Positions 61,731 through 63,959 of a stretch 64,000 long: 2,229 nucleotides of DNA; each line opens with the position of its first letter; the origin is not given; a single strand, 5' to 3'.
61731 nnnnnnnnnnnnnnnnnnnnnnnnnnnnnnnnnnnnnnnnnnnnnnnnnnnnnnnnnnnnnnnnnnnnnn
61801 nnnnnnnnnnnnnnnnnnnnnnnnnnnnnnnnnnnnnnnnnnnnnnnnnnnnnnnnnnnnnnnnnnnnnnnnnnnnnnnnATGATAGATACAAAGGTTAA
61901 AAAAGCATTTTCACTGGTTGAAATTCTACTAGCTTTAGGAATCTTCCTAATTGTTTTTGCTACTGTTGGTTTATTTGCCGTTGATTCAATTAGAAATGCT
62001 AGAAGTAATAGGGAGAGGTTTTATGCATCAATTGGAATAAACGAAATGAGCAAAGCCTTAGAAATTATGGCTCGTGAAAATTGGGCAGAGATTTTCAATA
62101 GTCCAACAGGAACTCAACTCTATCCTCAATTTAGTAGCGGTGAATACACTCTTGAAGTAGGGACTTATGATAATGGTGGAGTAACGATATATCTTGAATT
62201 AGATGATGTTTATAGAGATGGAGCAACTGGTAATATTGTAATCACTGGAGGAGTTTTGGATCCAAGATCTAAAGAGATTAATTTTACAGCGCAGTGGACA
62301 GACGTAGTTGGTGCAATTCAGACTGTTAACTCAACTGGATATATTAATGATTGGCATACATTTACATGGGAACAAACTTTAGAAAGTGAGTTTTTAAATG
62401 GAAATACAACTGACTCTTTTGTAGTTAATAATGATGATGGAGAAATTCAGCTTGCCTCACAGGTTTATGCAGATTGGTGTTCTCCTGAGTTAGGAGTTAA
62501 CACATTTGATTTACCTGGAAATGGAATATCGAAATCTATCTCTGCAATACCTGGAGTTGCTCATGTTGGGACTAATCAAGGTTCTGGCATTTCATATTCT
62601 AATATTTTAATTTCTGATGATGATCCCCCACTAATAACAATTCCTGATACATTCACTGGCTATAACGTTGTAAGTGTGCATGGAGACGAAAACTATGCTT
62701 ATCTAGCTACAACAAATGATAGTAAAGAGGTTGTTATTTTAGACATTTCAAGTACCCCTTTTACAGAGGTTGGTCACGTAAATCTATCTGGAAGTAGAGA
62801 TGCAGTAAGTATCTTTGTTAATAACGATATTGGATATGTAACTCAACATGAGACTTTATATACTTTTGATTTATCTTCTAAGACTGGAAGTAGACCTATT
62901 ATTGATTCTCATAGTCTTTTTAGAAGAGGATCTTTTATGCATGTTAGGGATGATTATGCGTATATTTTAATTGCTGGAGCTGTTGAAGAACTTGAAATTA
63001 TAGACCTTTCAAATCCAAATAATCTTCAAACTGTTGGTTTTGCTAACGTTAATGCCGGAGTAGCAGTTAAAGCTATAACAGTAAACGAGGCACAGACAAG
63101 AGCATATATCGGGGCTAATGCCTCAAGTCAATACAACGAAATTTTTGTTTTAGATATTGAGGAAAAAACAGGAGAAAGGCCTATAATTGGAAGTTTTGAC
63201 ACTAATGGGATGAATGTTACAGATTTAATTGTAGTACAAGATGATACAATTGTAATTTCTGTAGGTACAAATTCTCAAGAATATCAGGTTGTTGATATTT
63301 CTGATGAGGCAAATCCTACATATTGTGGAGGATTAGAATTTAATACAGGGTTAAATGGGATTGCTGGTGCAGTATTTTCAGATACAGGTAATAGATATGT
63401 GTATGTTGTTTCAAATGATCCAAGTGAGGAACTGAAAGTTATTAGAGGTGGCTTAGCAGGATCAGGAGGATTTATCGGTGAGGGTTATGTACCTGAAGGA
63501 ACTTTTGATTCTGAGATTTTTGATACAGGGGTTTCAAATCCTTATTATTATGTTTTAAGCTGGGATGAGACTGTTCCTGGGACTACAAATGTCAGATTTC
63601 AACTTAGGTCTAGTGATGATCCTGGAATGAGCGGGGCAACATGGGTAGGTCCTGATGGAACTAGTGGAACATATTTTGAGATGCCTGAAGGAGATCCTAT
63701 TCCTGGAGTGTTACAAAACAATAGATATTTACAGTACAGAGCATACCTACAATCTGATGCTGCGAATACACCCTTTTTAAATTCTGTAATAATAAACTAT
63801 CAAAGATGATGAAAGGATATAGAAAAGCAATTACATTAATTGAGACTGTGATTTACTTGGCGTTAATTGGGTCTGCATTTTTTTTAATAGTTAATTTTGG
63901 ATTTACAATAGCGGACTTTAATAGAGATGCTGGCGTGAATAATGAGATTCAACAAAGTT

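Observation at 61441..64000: Chain of three or more minor pilin-like genes, including a 642-aa pilin-anchored LVIVD beta-propeller protein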

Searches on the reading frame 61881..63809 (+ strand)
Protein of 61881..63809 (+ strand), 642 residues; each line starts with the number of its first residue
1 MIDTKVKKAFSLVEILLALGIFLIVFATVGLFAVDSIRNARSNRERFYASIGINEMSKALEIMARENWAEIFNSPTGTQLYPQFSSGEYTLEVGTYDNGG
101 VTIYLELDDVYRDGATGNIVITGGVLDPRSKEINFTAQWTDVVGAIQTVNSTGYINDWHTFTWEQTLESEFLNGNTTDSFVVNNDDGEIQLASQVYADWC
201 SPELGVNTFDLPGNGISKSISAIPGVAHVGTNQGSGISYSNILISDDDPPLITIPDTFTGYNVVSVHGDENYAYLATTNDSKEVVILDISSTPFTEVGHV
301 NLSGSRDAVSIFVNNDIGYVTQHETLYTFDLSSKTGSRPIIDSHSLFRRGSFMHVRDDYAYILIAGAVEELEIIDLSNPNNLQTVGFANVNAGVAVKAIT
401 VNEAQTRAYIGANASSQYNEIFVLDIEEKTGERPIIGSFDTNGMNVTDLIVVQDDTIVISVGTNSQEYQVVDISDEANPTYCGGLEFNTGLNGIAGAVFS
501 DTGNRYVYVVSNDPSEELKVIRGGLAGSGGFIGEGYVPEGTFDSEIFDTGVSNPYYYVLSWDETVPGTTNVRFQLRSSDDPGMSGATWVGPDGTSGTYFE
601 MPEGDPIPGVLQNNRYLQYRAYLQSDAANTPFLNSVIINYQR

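Call 5: search_protein_families(library=pfam, proteins=[window:61881-63809:+], max_evalue=1)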
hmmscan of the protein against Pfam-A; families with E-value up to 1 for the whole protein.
window:61881-63809:+ (642 aa): 4 families
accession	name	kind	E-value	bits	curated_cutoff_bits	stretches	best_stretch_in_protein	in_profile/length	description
PF08309.17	LVIVD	-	1.2e-07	31.4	20.2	2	355-386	9-38/42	LVIVD repeat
PF07963.17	N_methyl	-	0.0022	18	21.2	1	5-29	2-26/27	Prokaryotic N-terminal methylation motif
PF24681.1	Kelch_KLHDC2_KLHL20_DRC7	-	0.019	14.7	50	1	409-469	119-179/221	KLHDC2/KLHL20/DRC7 Kelch-repeats domain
PF07379.16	DUF1494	-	0.14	12.5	24.3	1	7-51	2-45/179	Protein of unknown function (DUF1494)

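Call 6: search_protein_families(library=ncbifam, proteins=[window:61881-63809:+], max_evalue=1)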
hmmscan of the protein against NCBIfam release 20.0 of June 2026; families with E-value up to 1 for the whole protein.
window:61881-63809:+ (642 aa): 4 families
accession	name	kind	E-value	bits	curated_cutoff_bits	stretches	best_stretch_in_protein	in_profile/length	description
NF041013.1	T4P_ComGE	equivalog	0.007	16.5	49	1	7-28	3-24/83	competence type IV pilus minor pilin ComGE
TIGR02532.1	IV_pilin_GFxxxE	domain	0.05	13.5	16.3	1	8-28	2-22/24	prepilin-type N-terminal cleavage/methylation domain-containing protein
TIGR01707.1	gspI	equivalog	0.098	13.2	44.35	1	10-51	2-43/101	type II secretion system minor pseudopilin GspI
NF041002.1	pilin_ComGF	equivalog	0.15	12.3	80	1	7-32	1-26/139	competence type IV pilus minor pilin ComGF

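Call 10: find_encoding_contigs(protein=window:61881-63809:+, flank=10000, max_places=6)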
Protein window:61881-63809:+ (642 aa): no gene with exactly this product is on record in the collection.

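Call 11: find_homologous_proteins(query=window:61881-63809:+)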
Query window:61881-63809:+ (642 aa): 238 proteins with E <= 0.001 among 8000 candidates; the best 120 are listed.
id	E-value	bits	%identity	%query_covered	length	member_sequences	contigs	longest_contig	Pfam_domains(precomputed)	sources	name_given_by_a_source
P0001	0.0e+0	1438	100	100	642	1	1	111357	PF08309.18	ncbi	-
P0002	1.4e-241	822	57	100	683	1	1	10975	PF08309.18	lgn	-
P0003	1.6e-192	660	49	100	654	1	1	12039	PF08309.18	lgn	-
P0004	1.1e-188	647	49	99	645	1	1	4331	PF08309.18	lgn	-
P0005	2.1e-182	626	47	99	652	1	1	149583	PF08309.18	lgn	-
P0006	3.1e-174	599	45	99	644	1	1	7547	PF08309.18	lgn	-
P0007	1.3e-172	594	43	99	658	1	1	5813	PF08309.18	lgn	-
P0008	1.1e-152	528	41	100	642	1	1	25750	PF08309.18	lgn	-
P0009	3.7e-152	526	43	100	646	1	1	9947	PF08309.18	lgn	-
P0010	3.7e-151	523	41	99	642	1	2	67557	PF07963.18,PF08309.18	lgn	-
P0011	1.6e-148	514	40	99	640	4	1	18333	PF08309.18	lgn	-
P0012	1.7e-148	514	41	100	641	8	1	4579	PF08309.18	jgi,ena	-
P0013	5.4e-147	509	40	99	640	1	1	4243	PF08309.18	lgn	-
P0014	1.1e-145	505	39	99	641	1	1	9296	PF08309.18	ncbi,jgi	jgi:hypothetical protein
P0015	2.4e-144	501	40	96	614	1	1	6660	PF08309.18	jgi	jgi:hypothetical protein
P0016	3.3e-144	500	40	99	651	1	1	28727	PF08309.18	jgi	-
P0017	1.7e-143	498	39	99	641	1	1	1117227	PF08309.18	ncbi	-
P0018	2.3e-143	497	39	100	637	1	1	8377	PF08309.18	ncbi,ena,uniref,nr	ncbi:hypothetical protein KC678_00545 [Candidatus Dojkabacteria bacterium]|uniref:Prepilin-type N-te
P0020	2.9e-141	490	38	99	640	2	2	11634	PF08309.18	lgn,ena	-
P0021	3.8e-140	487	37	81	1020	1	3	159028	PF08309.18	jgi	jgi:type II secretory pathway pseudopilin PulG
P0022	5.0e-140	486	38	99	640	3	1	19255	PF08309.18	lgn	-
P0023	9.4e-140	485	40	99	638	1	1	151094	PF08309.18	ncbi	-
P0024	1.7e-139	485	38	99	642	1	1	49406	PF08309.18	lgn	-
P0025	3.9e-139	483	39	100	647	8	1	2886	PF08309.18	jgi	-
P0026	4.4e-139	483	39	100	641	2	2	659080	PF08309.18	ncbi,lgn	-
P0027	3.7e-138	480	40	99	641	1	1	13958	PF08309.18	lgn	-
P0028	4.6e-137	477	40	99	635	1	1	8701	PF08309.18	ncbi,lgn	ncbi:MAG: hypothetical protein ACOCXP_01830 [Candidatus Dojkabacteria bacterium]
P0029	1.0e-136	475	38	100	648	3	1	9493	PF08309.18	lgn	-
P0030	1.3e-136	475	39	99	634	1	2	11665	PF08309.18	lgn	-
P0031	1.5e-136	475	39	100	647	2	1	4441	PF08309.18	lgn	-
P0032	1.9e-135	471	40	98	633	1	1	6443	PF08309.18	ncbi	-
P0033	6.6e-135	469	38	100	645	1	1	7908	PF08309.18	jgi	jgi:type II secretory pathway pseudopilin PulG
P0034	1.3e-134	468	38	99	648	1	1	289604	PF08309.18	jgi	jgi:type II secretory pathway pseudopilin PulG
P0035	2.7e-134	467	39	99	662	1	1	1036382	PF08309.18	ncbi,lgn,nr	ncbi:MAG: hypothetical protein QY318_03220 [Candidatus Dojkabacteria bacterium]|nr:MAG: hypothetical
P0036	5.0e-133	463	38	99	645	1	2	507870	PF07963.18,PF08309.18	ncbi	-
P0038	1.9e-132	461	39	99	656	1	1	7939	PF08309.18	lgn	-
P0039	2.9e-132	461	39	98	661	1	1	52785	PF08309.18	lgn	-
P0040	1.2e-131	459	38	98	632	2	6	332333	PF08309.18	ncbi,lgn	-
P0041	7.3e-131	456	35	82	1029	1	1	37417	PF08309.18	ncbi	-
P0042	2.9e-130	454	38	99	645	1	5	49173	PF08309.18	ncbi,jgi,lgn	-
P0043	5.1e-130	453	37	99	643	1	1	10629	PF08309.18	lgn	-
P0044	7.8e-130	453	39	99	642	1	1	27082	PF08309.18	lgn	-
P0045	2.5e-129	451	39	98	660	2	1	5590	PF08309.18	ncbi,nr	ncbi:MAG: prepilin-type N-terminal cleavage/methylation domain-containing protein [Candidatus Dojkab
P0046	1.0e-127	446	38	70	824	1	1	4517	PF17829.8,PF08309.18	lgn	-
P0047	2.0e-127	445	36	99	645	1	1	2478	PF08309.18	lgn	-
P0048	8.9e-127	443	37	99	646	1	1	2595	PF08309.18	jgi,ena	jgi:type II secretory pathway pseudopilin PulG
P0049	1.3e-125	439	37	99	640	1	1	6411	PF08309.18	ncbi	-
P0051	9.0e-125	436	37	99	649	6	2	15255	PF07963.18,PF08309.18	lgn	-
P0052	3.6e-124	434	39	67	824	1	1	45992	PF17829.8,PF08309.18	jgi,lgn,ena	-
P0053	4.6e-124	434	37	99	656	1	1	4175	PF08309.18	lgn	-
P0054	2.5e-122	428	37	99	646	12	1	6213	PF08309.18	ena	-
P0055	1.2e-121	426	35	100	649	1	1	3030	PF08309.18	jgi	jgi:hypothetical protein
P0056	4.4e-121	424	37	99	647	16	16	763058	PF07963.18,PF08309.18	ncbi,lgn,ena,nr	ncbi:prepilin-type N-terminal cleavage/methylation domain-containing protein [Candidatus Dojkabacter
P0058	6.2e-119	417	35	99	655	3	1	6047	PF08309.18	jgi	jgi:hypothetical protein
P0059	1.4e-118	416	34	99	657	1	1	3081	PF07963.18,PF08309.18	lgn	-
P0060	4.6e-118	414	37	99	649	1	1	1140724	PF08309.18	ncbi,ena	-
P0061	1.2e-117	412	38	99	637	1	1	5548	PF08309.18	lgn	-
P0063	4.0e-115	404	37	98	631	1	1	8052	PF08309.18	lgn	-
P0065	7.7e-114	400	38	100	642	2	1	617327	PF08309.18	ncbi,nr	ncbi:MAG: hypothetical protein HYT08_01680 [Candidatus Levybacteria bacterium]|nr:hypothetical prote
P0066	2.5e-113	398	38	100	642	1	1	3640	PF08309.18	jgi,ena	-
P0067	9.7e-113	396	38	99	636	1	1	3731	PF08309.18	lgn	-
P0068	4.6e-112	394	37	99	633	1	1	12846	PF08309.18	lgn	-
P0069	5.1e-112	394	38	98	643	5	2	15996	PF08309.18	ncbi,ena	-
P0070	2.9e-111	391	36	99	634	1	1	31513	PF08309.18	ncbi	-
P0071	4.2e-110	387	37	99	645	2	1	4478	PF08309.18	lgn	-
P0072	6.1e-110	387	36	100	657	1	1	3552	PF08309.18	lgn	-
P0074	8.3e-109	383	37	99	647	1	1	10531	PF08309.18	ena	-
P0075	9.9e-109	383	38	98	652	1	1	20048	PF08309.18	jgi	-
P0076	1.7e-108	382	36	100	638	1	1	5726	PF08309.18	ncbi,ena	-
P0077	9.9e-107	376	36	98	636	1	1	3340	PF08309.18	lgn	-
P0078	1.9e-106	375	36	93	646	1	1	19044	PF08309.18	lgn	-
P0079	3.0e-106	375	36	99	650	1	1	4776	PF08309.18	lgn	-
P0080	8.6e-106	373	35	99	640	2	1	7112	PF08309.18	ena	-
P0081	6.8e-104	367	37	98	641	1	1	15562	PF08309.18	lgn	-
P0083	1.8e-103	366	36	100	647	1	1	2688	PF08309.18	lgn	-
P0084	5.1e-103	364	35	93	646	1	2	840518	PF08309.18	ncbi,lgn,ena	-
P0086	1.7e-102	362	36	99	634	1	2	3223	PF08309.18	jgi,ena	-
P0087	2.4e-102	362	38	99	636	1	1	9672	PF08309.18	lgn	-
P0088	9.0e-102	360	36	100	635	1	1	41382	PF08309.18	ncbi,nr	ncbi:MAG: hypothetical protein N2691_06040 [Patescibacteria group bacterium]|nr:hypothetical protein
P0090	1.0e-101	360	33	99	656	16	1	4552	PF08309.18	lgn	-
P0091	1.1e-101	360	35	98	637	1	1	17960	PF08309.18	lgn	-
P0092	1.3e-101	359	35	99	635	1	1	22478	PF07963.18,PF08309.18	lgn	-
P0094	2.1e-101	359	36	99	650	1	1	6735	PF08309.18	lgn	-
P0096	4.4e-101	358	35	100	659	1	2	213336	PF08309.18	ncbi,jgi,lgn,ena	-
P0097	7.3e-101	357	35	94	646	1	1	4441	PF08309.18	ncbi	-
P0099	9.1e-100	353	37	98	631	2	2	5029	PF08309.18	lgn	-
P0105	5.0e-98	348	33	99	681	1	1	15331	PF08309.18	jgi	-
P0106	1.1e-97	346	35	97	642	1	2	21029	PF08309.18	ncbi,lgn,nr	ncbi:MAG TPA: hypothetical protein VFG51_02045 [Candidatus Saccharimonadia bacterium]|nr:hypothetica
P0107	2.0e-97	346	33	99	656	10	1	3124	PF08309.18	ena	-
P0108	4.2e-97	345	36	100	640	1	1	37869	PF08309.18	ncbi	-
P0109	4.8e-97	344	34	99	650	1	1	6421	PF08309.18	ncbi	-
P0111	1.4e-96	343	35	99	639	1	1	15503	PF08309.18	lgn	-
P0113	5.7e-96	341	34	99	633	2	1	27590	PF08309.18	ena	-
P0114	6.7e-96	341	35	99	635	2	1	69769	PF08309.18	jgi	jgi:hypothetical protein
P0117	3.2e-95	338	39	83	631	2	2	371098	PF08309.18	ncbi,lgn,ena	-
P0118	4.4e-94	335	36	96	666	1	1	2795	PF08309.18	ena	-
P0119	1.2e-93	333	36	98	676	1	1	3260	PF08309.18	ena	-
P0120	1.4e-93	333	35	100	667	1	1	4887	PF08309.18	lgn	-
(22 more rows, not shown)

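Call 12: find_encoding_contigs(protein=P0001, flank=10000, max_places=3)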
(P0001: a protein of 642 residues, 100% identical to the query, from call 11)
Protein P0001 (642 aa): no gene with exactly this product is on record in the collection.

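Call 13: find_encoding_contigs(protein=P0056, flank=10000, max_places=3)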
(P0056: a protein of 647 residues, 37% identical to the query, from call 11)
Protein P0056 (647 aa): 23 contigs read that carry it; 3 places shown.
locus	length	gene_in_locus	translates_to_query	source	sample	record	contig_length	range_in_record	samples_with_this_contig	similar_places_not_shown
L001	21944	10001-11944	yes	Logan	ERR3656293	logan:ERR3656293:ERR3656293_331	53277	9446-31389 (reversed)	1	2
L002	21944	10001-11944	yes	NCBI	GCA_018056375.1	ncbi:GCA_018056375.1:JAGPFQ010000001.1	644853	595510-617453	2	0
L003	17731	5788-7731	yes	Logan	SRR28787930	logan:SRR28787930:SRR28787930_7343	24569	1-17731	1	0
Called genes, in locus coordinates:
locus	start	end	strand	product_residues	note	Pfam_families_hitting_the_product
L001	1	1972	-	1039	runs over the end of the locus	PF00580:UvrD-helicase, PF13245:AAA_19, PF13361:UvrD_C, PF13538:UvrD_C_2 (faint), PF12705:PDDEXK_1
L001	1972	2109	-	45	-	-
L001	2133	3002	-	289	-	PF01261:AP_endonuc_2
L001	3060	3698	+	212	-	-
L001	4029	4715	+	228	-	-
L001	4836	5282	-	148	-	-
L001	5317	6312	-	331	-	PF00462:Glutaredoxin (weak)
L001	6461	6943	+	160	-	-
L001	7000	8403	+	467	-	PF00437:T2SSE, PF13476:AAA_23 (faint), PF00437:T2SSE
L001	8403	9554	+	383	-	PF00482:T2SSF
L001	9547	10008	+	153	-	PF12019:GspH (weak)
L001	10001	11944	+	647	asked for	PF07963:N_methyl (weak), PF08309:LVIVD (faint)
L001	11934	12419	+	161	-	-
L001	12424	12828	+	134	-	-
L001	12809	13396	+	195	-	PF01478:Peptidase_A24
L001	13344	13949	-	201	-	-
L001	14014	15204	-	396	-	-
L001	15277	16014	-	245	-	-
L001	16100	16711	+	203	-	PF00702:Hydrolase, PF13419:HAD_2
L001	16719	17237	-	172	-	-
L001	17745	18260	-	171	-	-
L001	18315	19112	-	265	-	-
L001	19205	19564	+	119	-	-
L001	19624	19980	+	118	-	-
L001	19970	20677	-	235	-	PF02557:VanY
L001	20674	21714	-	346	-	PF13310:Virulence_RhuM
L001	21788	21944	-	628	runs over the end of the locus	PF07728:AAA_5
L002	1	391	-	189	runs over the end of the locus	PF04492:Phage_rep_O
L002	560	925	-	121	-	-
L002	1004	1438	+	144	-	PF12844:HTH_19 (weak), PF13560:HTH_31 (weak), PF01381:HTH_3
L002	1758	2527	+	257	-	-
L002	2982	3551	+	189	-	-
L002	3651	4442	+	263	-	PF02498:Bro-N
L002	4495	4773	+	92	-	-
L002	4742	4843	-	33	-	-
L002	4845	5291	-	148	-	-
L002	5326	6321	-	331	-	PF00462:Glutaredoxin (weak)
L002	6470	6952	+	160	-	-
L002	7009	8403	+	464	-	PF00437:T2SSE, PF13476:AAA_23 (faint), PF00437:T2SSE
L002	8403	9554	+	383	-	PF00482:T2SSF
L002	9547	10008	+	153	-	PF12019:GspH (weak)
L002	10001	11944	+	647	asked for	PF07963:N_methyl (weak), PF08309:LVIVD (faint)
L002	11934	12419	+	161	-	-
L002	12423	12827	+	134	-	-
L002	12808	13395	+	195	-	PF01478:Peptidase_A24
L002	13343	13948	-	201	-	-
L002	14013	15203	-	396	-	-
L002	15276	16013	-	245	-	-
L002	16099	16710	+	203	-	PF00702:Hydrolase, PF13419:HAD_2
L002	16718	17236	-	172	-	-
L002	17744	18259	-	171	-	-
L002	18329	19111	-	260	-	-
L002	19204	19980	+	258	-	PF03372:Exo_endo_phos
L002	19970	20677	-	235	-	PF02557:VanY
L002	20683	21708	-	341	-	PF13310:Virulence_RhuM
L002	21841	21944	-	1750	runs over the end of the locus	-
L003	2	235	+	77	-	?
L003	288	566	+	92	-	-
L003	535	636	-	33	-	-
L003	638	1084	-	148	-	-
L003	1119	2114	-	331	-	-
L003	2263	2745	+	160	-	-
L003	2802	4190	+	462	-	PF00437:T2SSE, PF13476:AAA_23 (faint), PF00437:T2SSE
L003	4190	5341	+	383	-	PF00482:T2SSF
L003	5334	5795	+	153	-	PF12019:GspH (weak)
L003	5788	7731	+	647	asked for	PF07963:N_methyl (weak), PF08309:LVIVD (faint)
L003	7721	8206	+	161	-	-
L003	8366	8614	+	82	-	-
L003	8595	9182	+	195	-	PF01478:Peptidase_A24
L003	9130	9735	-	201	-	-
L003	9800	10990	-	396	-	-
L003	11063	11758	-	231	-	-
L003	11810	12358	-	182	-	PF13302:Acetyltransf_3, PF00583:Acetyltransf_1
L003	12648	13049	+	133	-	-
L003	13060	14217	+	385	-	PF07719:TPR_2 (faint), PF13428:TPR_14 (faint), PF14559:TPR_19 (faint)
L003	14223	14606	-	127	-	-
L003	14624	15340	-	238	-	-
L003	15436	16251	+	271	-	PF13411:MerR_1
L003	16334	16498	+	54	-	-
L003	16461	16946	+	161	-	-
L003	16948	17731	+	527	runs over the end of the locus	PF00239:Resolvase, PF13408:Zn_ribbon_recom (weak)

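Call 26: find_related_loci(query=window:61881-63809:+, collection=genome_contigs, flank=10000)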
Query window:61881-63809:+ (642 aa) in genome_contigs; peptide patterns used: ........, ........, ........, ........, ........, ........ (x = any residue, [..] = any of these).
9 stretches matched a pattern, but none encodes a relative of the query by tblastn (E <= 1e-3).

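Call 27: find_encoding_contigs(protein=P0005, flank=8000, max_places=1)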
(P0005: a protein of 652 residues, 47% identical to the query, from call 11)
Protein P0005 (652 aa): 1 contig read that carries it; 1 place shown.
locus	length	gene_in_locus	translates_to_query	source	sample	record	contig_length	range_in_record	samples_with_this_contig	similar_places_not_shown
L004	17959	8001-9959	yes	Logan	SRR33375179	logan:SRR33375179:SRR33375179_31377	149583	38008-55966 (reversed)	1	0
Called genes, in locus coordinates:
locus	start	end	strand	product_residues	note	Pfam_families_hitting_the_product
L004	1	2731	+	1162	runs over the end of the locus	PF19077:Big_13 (faint), PF13620:CarboxypepD_reg (faint), PF17802:SpaA (faint), PF22904:NOMO1-like_2nd (faint), PF17210:SdrD_B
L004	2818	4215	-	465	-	-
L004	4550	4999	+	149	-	PF07963:N_methyl (weak)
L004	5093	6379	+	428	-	PF00437:T2SSE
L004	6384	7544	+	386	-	PF00482:T2SSF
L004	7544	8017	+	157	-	PF07963:N_methyl (faint)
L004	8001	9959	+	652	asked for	PF08309:LVIVD (weak)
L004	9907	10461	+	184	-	-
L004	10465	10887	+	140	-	-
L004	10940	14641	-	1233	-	-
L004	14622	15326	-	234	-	-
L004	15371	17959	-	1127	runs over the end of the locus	-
